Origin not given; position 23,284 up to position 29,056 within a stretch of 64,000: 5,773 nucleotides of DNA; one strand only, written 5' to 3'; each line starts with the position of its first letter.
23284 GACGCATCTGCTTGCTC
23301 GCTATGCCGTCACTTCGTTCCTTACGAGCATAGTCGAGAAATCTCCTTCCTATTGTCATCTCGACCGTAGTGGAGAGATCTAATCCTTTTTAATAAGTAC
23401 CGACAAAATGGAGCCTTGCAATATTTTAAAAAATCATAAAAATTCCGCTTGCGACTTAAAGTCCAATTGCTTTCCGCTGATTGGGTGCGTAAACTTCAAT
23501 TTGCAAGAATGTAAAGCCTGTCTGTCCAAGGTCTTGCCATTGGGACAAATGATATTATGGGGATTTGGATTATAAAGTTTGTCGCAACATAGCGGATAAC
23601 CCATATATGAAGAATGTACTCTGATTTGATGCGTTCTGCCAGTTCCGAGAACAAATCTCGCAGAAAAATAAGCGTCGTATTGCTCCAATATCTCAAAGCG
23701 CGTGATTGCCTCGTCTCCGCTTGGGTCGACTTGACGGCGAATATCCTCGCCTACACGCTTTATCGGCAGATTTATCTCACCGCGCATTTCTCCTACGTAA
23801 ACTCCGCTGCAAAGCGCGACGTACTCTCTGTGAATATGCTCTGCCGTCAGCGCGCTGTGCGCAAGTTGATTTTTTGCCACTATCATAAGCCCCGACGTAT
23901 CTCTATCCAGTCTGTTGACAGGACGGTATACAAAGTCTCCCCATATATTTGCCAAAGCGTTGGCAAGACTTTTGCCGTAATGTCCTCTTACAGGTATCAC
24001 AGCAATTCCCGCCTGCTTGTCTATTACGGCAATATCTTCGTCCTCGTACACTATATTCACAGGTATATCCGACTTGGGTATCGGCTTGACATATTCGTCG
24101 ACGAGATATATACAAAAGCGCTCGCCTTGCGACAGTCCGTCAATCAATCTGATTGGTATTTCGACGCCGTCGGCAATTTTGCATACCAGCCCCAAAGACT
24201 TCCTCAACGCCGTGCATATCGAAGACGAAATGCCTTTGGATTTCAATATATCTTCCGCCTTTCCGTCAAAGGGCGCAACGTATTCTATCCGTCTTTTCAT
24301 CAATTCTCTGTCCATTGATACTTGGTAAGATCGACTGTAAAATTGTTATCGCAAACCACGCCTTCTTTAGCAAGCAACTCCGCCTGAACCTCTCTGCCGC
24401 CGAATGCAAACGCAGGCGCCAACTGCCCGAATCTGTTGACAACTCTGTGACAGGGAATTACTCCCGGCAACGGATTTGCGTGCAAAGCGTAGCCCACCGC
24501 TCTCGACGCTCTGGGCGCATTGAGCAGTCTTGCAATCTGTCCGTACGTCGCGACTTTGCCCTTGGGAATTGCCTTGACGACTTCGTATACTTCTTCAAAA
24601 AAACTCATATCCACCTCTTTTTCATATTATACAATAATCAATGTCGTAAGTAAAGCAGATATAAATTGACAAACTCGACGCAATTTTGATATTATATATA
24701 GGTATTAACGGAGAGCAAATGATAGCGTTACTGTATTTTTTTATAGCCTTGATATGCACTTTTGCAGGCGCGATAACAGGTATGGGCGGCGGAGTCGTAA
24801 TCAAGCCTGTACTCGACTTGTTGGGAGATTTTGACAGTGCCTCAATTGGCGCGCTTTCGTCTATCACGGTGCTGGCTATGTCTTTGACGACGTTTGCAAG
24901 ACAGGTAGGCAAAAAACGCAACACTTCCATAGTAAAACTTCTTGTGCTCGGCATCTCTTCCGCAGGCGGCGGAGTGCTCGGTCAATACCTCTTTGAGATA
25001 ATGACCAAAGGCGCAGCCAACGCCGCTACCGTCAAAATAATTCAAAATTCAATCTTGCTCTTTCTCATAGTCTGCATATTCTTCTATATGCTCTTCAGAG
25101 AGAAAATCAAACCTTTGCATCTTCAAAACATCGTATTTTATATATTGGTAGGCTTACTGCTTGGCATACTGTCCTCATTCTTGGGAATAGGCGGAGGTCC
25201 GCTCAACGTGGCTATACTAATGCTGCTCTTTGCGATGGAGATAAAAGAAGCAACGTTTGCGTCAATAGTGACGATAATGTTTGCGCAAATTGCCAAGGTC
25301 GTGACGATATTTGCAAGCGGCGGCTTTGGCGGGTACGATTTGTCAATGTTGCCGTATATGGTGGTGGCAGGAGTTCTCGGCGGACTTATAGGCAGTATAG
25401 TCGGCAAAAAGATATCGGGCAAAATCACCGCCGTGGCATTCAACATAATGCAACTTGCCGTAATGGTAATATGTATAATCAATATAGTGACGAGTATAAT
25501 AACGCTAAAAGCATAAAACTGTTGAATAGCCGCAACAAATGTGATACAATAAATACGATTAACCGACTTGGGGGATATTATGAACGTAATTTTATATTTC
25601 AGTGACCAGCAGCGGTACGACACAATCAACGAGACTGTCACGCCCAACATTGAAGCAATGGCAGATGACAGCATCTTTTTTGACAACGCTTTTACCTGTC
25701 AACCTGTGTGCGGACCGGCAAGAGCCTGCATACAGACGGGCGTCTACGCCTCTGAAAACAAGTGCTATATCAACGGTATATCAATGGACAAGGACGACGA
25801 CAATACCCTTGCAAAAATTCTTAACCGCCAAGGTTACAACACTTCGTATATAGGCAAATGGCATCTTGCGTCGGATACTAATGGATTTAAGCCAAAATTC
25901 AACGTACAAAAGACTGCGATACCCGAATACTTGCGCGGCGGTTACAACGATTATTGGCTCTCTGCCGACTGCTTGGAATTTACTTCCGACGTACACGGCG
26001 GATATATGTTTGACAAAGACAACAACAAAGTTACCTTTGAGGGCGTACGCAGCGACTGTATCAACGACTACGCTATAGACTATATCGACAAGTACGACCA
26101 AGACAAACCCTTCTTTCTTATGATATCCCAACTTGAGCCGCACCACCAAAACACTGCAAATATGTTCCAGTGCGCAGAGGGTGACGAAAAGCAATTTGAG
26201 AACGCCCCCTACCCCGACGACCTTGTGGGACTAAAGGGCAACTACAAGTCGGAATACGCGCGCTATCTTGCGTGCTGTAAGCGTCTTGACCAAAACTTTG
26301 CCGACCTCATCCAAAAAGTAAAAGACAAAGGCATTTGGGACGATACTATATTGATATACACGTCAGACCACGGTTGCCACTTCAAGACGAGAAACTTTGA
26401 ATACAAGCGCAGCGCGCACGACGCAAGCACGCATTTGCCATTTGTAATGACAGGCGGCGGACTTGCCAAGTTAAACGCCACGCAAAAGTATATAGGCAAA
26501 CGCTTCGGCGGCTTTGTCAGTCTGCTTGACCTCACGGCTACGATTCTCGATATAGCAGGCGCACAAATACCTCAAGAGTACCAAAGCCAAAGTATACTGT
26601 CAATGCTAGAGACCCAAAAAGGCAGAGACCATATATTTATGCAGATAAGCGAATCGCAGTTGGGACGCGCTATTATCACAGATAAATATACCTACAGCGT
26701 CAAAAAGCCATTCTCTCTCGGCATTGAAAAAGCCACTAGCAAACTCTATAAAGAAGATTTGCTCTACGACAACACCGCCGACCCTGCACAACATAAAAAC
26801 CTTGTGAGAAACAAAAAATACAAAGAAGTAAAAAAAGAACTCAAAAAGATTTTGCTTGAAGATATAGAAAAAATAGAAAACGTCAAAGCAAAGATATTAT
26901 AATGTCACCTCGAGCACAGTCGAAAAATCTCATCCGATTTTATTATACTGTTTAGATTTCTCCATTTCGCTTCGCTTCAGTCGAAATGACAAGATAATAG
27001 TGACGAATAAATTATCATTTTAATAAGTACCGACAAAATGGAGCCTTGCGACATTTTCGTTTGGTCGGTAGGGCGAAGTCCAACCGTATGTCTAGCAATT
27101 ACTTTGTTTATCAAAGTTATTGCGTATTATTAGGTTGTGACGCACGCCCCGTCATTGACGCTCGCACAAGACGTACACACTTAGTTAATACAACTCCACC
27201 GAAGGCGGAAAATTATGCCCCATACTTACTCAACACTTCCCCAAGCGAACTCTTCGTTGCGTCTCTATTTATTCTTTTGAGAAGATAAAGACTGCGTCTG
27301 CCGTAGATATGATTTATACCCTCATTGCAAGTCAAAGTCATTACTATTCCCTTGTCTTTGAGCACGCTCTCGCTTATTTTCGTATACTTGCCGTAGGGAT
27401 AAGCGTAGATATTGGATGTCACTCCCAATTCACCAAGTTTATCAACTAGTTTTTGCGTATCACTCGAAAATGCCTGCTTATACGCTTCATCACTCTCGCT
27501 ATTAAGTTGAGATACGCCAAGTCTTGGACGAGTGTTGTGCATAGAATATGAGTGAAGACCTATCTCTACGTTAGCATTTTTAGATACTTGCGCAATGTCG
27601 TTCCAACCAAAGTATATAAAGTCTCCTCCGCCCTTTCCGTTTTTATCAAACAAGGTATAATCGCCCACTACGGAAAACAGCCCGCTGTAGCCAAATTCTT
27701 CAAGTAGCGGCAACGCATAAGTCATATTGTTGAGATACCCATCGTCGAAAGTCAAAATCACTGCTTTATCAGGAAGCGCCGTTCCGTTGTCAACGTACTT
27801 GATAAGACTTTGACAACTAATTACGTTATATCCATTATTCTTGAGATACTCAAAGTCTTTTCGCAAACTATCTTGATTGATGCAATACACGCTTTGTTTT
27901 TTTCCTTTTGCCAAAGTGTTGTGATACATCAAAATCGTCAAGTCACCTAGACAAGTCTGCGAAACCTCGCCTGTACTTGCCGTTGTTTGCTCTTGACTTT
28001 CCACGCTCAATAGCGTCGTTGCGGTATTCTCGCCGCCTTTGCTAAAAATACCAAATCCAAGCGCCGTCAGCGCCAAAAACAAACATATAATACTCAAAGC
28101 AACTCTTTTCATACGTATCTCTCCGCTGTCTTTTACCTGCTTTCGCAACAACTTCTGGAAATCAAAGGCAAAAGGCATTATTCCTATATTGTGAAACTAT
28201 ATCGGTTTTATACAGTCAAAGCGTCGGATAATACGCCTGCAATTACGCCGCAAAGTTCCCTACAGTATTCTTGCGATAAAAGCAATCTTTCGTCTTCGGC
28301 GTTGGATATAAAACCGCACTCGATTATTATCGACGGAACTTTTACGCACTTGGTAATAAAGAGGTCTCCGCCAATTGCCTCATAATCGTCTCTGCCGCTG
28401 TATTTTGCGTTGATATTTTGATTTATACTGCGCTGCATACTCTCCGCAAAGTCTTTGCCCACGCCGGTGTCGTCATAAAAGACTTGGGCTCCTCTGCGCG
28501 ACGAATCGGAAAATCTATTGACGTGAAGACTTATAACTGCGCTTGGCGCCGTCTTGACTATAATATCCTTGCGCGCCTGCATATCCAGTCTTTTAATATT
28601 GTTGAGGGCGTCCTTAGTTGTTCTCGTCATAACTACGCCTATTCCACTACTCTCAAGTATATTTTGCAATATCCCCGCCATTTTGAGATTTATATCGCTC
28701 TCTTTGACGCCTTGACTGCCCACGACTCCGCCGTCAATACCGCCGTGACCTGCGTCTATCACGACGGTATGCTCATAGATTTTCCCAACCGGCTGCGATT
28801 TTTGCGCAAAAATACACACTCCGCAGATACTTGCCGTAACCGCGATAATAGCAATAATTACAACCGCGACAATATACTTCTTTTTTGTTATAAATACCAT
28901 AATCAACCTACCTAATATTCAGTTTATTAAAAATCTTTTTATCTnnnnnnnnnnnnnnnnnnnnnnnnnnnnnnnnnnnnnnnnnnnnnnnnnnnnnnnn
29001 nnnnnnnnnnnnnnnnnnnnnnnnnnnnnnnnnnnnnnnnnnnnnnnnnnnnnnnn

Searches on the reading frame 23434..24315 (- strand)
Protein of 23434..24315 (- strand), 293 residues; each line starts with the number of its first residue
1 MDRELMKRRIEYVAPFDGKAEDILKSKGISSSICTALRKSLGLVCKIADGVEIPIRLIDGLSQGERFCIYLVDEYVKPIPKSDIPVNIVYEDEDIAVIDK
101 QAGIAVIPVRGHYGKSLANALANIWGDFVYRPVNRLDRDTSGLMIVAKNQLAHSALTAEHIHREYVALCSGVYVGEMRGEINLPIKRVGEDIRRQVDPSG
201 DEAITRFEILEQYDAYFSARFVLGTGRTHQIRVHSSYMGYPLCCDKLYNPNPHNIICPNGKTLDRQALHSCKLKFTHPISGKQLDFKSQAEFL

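Call 14: search_protein_families(library=pfam, proteins=[window:23434-24315:-], max_evalue=0.001)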
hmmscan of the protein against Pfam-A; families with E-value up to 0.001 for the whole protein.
window:23434-24315:- (293 aa): 1 family
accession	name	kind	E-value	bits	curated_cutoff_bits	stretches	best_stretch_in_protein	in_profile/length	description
PF00849.27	PseudoU_synth_2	-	1.5e-21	77.6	26.8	1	95-236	2-151/152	RNA pseudouridylate synthase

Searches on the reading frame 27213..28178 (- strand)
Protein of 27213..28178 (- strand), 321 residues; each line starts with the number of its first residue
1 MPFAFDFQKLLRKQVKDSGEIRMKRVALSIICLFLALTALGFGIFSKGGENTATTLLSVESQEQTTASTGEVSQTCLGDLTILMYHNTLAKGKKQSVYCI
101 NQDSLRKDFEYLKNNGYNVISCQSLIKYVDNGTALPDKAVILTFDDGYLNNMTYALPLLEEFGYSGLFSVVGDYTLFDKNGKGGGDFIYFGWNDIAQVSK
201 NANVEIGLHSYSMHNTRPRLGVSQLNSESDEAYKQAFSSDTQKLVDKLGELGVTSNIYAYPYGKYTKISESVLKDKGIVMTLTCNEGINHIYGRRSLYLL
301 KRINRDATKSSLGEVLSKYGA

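Call 14: search_protein_families(library=pfam, proteins=[window:27213-28178:-], max_evalue=0.001)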
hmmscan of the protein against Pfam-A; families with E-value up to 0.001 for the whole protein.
window:27213-28178:- (321 aa): 1 family
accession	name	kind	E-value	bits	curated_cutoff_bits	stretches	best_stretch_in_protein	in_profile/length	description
PF01522.26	Polysacc_deac_1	-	3.8e-15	56.4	23.1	1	135-279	4-122/124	Polysaccharide deacetylase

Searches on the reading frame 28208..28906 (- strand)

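Call 14: search_protein_families(library=pfam, proteins=[window:28208-28906:-], max_evalue=0.001)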
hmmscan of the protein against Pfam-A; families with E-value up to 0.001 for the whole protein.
window:28208-28906:- (232 aa): 1 family
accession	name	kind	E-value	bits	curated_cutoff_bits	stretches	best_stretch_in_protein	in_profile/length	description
PF01520.23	Amidase_3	-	1.9e-38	132.7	27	1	48-222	1-168/174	N-acetylmuramoyl-L-alanine amidase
